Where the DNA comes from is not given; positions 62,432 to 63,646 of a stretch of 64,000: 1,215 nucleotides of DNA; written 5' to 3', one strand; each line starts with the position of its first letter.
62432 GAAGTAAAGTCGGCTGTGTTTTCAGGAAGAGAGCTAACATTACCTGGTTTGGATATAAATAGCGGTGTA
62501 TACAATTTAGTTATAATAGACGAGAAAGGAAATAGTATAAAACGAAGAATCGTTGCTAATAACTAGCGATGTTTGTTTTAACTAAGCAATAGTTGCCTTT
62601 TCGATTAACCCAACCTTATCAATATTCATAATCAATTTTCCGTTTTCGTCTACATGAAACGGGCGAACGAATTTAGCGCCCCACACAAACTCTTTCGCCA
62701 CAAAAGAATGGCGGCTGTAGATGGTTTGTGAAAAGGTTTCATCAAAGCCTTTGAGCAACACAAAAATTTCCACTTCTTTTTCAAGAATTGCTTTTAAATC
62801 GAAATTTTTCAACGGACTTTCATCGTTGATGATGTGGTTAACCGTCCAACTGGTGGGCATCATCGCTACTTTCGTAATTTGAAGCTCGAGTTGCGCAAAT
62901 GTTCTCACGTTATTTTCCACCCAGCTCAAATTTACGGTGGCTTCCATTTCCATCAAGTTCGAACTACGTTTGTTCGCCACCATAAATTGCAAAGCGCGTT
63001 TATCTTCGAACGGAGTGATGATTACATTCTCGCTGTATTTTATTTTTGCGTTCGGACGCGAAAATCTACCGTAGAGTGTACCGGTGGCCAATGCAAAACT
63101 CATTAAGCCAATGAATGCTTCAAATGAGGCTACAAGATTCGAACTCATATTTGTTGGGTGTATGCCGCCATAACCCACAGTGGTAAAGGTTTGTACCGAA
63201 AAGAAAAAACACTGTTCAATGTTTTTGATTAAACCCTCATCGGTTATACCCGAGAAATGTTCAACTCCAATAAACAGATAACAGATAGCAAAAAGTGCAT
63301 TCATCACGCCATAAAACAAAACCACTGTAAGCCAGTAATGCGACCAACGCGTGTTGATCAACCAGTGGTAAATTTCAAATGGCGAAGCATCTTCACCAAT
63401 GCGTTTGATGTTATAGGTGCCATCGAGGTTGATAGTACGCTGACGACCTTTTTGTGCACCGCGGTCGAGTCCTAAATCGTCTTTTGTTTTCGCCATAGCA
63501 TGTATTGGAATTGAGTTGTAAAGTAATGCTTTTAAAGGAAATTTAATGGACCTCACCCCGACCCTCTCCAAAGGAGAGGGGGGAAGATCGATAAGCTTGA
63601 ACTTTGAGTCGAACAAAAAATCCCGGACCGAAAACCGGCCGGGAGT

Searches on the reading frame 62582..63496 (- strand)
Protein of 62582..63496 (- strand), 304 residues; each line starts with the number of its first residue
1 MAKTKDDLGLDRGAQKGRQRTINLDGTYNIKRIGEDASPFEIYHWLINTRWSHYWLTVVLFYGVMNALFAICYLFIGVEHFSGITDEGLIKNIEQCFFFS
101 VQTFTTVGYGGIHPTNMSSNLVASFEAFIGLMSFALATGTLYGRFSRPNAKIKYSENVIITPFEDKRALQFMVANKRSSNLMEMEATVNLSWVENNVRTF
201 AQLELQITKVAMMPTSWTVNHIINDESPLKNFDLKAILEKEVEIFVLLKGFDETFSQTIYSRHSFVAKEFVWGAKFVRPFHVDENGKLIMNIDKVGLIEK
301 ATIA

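Call 74: find_encoding_contigs(protein=window:62582-63496:-, flank=10000, max_places=3)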
Protein window:62582-63496:- (304 aa): 3 contigs read that carry it; 1 place shown.
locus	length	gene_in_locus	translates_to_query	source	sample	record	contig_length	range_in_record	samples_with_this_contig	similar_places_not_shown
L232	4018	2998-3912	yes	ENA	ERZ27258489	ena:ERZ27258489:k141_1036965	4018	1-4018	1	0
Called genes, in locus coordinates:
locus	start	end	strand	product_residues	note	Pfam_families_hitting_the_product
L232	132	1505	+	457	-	-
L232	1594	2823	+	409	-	-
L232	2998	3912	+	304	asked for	PF00520:Ion_trans (weak), PF07885:Ion_trans_2, PF17655:IRK_C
